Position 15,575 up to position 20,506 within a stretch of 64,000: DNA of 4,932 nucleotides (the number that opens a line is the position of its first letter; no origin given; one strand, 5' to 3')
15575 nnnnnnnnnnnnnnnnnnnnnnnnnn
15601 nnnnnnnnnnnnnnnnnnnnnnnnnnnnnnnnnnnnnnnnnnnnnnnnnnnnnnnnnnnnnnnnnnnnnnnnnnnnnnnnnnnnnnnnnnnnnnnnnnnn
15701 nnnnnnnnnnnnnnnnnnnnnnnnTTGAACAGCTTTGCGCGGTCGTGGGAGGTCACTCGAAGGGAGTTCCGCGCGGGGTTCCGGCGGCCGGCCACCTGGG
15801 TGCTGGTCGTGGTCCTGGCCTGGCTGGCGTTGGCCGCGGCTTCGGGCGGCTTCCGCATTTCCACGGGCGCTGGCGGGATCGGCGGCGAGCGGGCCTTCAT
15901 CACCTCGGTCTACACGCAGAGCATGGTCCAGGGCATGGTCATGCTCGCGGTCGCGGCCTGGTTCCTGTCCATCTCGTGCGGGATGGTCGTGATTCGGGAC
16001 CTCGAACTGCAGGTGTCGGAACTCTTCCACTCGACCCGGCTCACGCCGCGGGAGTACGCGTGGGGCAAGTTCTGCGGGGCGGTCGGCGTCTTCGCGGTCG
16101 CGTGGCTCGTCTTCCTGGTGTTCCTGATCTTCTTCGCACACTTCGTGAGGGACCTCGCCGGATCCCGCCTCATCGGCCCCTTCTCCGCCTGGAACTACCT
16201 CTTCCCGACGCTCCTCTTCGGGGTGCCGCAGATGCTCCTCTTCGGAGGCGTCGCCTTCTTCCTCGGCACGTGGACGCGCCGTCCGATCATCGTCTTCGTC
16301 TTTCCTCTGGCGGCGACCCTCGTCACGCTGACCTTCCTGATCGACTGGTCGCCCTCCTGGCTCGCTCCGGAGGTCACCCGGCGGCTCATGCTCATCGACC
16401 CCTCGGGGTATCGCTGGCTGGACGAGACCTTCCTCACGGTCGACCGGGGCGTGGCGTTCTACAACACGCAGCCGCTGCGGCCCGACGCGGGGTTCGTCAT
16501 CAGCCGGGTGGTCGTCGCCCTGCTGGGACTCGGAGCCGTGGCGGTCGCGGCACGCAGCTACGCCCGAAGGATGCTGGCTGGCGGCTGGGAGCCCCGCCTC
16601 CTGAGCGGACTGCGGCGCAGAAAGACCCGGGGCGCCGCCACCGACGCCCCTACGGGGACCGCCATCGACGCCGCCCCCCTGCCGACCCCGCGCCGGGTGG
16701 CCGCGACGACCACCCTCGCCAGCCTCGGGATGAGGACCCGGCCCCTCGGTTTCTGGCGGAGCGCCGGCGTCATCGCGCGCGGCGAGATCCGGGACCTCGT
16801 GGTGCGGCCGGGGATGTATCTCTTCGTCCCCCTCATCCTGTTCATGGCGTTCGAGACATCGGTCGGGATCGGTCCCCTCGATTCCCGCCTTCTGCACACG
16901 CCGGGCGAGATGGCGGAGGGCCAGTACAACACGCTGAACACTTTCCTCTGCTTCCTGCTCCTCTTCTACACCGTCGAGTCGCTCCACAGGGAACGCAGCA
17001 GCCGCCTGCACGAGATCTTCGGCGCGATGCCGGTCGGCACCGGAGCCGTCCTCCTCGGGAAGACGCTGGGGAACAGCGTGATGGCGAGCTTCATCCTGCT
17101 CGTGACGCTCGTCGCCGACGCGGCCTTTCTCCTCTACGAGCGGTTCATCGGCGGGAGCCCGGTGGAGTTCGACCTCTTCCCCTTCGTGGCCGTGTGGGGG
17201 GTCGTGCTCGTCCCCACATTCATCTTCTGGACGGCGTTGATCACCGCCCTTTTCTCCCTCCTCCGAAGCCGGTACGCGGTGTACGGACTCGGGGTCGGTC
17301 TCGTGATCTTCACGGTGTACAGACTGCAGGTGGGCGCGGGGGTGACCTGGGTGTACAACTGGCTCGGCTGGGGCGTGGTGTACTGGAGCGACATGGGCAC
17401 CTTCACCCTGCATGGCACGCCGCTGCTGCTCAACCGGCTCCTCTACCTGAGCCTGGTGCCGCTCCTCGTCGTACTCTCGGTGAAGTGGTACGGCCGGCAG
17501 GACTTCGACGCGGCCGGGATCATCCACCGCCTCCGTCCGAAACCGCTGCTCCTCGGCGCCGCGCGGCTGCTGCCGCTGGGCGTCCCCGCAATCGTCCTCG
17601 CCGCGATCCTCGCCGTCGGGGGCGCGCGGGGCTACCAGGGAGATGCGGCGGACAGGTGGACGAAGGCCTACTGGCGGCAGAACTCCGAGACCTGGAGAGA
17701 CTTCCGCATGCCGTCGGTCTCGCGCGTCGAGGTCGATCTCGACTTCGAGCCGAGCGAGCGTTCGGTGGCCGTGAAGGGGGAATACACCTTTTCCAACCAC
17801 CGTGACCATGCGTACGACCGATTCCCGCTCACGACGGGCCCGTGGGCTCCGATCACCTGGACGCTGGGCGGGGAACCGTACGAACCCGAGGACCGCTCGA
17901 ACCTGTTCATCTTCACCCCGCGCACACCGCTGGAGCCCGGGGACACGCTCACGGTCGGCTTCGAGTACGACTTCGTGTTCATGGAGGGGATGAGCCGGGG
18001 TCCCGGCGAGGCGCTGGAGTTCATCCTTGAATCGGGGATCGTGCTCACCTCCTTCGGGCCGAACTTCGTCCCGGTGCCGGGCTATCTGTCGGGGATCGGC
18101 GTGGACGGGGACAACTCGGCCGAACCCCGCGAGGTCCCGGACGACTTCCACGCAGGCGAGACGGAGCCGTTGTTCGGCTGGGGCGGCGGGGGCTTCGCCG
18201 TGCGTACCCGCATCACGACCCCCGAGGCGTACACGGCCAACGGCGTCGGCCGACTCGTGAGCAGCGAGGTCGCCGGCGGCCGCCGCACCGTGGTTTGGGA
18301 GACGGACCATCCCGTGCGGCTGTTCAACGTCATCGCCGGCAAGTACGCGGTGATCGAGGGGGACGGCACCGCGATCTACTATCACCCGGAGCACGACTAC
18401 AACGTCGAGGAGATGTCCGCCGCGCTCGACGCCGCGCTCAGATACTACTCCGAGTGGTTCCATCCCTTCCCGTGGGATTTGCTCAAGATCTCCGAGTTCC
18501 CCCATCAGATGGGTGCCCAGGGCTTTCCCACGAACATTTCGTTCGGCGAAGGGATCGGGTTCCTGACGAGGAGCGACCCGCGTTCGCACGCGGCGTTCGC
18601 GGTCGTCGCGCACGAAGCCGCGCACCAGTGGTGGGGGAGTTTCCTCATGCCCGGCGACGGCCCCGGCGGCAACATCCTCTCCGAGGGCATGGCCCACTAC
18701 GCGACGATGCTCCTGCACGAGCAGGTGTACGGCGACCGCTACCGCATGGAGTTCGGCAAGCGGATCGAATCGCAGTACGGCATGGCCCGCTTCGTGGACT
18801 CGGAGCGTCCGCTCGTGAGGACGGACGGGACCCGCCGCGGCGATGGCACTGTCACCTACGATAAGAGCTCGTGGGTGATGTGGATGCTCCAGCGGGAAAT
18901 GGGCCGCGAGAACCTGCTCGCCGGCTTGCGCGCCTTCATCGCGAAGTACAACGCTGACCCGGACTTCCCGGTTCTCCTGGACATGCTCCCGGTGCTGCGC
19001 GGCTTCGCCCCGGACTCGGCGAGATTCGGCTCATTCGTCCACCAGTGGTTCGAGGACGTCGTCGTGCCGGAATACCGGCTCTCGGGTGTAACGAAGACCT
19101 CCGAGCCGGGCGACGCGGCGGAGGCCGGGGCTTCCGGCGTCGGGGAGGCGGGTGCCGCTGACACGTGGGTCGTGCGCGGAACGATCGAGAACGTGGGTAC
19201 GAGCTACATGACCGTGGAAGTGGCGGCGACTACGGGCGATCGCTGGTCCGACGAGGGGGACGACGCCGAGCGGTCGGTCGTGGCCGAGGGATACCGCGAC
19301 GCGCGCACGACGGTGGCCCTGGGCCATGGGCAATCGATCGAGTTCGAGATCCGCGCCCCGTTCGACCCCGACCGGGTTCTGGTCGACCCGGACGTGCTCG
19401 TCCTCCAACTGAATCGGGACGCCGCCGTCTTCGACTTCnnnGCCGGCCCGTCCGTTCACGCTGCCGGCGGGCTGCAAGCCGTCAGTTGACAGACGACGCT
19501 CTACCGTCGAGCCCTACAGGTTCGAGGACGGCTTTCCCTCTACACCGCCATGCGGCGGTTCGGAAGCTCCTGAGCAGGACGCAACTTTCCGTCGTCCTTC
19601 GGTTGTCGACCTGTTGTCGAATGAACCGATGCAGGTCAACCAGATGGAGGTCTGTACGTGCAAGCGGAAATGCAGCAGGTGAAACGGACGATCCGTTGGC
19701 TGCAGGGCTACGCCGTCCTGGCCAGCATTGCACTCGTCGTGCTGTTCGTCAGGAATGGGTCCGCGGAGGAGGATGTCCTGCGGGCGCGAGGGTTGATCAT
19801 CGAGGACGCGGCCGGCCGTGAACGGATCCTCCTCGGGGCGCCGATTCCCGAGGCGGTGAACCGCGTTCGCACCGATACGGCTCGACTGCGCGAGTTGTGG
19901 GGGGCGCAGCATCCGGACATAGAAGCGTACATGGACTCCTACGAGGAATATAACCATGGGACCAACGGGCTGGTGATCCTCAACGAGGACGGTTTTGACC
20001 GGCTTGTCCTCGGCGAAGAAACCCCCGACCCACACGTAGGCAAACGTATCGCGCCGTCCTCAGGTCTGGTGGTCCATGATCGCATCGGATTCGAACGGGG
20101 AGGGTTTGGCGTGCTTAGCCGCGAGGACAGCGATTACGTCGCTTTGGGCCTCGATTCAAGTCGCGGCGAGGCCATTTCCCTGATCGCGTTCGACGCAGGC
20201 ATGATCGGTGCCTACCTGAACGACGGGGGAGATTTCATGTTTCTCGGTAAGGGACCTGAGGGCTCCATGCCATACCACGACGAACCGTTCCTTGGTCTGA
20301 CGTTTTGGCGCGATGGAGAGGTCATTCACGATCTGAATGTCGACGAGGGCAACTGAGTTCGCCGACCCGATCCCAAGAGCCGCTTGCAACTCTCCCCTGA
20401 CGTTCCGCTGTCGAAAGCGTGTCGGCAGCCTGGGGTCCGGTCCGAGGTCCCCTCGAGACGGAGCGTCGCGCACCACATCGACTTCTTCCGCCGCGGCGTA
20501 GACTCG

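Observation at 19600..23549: Locally expanded, recombining family of 232-aa membrane-anchored proteins of unknown function (three copies)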

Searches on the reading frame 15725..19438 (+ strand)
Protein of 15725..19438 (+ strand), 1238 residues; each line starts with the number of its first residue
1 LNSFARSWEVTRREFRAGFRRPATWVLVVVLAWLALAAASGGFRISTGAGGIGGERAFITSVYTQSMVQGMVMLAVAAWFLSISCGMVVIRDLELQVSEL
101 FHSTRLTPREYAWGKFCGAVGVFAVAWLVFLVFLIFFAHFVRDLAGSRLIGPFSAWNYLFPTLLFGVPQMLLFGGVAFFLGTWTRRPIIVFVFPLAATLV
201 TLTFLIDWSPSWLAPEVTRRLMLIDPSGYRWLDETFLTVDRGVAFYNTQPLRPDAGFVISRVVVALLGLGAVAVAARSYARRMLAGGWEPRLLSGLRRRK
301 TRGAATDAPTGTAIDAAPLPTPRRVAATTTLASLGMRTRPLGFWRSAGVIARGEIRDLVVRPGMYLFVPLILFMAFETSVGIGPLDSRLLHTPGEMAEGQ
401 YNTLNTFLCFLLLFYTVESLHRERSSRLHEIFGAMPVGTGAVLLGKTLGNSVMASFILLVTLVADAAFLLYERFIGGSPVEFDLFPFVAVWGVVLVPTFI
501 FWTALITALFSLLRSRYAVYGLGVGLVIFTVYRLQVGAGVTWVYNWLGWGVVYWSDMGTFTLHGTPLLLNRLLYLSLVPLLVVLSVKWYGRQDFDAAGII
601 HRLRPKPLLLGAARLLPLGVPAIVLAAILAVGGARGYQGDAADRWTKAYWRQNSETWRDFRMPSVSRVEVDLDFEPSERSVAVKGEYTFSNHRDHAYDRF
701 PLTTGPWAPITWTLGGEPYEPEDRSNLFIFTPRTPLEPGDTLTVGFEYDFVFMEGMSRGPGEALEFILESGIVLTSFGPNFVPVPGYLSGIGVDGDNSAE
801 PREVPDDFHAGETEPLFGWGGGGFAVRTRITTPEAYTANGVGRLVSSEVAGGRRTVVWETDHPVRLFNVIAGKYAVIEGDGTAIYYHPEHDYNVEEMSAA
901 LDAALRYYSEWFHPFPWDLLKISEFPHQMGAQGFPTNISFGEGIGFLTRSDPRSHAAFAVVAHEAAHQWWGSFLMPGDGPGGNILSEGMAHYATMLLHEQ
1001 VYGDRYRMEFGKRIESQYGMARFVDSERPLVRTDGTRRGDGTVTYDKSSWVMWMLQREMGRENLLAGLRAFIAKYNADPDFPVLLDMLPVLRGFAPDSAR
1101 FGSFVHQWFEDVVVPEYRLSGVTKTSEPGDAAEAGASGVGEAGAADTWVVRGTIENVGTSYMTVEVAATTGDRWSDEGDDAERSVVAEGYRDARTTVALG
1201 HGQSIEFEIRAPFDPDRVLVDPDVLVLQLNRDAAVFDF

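Call 49: search_protein_families(library=pfam, proteins=[window:15725-19438:+], max_evalue=0.001)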
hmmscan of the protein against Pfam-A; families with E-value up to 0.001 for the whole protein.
window:15725-19438:+ (1238 aa): 3 families
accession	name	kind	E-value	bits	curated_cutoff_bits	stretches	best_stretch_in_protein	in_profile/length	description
PF01433.26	Peptidase_M1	-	1.3e-09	38.4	27.7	1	950-1077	60-191/218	Peptidase family M1 domain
PF12698.13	ABC2_membrane_3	-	3.2e-08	33.5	31.6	1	407-529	170-280/347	ABC-2 family transporter protein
PF12679.13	ABC2_membrane_2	-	2.9e-06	27.2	27.2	1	395-531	65-197/283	ABC-2 family transporter protein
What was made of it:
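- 15725..19441 (+): ABC-2 permease fused to an M1 peptidase domain, 1238 aa, directly upstream of copy 1. PF12698, PF12679 and PF01433 (call 49)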

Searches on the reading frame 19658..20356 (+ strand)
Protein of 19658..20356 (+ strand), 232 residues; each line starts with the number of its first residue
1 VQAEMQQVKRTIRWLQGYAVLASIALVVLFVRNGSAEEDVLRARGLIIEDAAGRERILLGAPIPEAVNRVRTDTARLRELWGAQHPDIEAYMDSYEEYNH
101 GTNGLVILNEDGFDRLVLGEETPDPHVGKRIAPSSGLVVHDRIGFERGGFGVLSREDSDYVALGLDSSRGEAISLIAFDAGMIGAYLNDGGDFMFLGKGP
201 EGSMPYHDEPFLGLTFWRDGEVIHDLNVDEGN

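Call 6: search_protein_families(library=pfam, proteins=[window:19658-20353:+], max_evalue=1)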
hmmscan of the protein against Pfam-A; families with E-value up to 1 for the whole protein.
window:19658-20353:+ (232 aa): 0 families

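Call 7: search_protein_families(library=ncbifam, proteins=[window:19658-20353:+], max_evalue=1)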
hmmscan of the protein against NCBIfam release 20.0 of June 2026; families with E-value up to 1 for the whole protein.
window:19658-20353:+ (232 aa): 0 families

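Call 22: find_encoding_contigs(protein=window:19658-20356:+, flank=8000, max_places=4)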
Protein window:19658-20356:+ (232 aa): no gene with exactly this product is on record in the collection.

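Call 82: find_related_loci(query=window:19658-20353:+, collection=metagenome_contigs, flank=6000)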
Query window:19658-20353:+ (232 aa) in metagenome_contigs; peptide patterns used: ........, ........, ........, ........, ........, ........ (x = any residue, [..] = any of these).
421 stretches matched a pattern; 2 encode a relative of the query (tblastn E <= 1e-3); 2 distinct loci.
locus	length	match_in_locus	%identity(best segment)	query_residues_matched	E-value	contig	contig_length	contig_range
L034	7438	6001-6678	54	7-232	7e-75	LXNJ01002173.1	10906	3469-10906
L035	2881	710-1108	37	21-175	6e-24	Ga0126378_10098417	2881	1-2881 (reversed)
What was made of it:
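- Tried and rejected: Metagenome scan for copy-1 orthologues: only two distant loci, which gave no clue to the origin of the 6.6-kb block (call 82).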
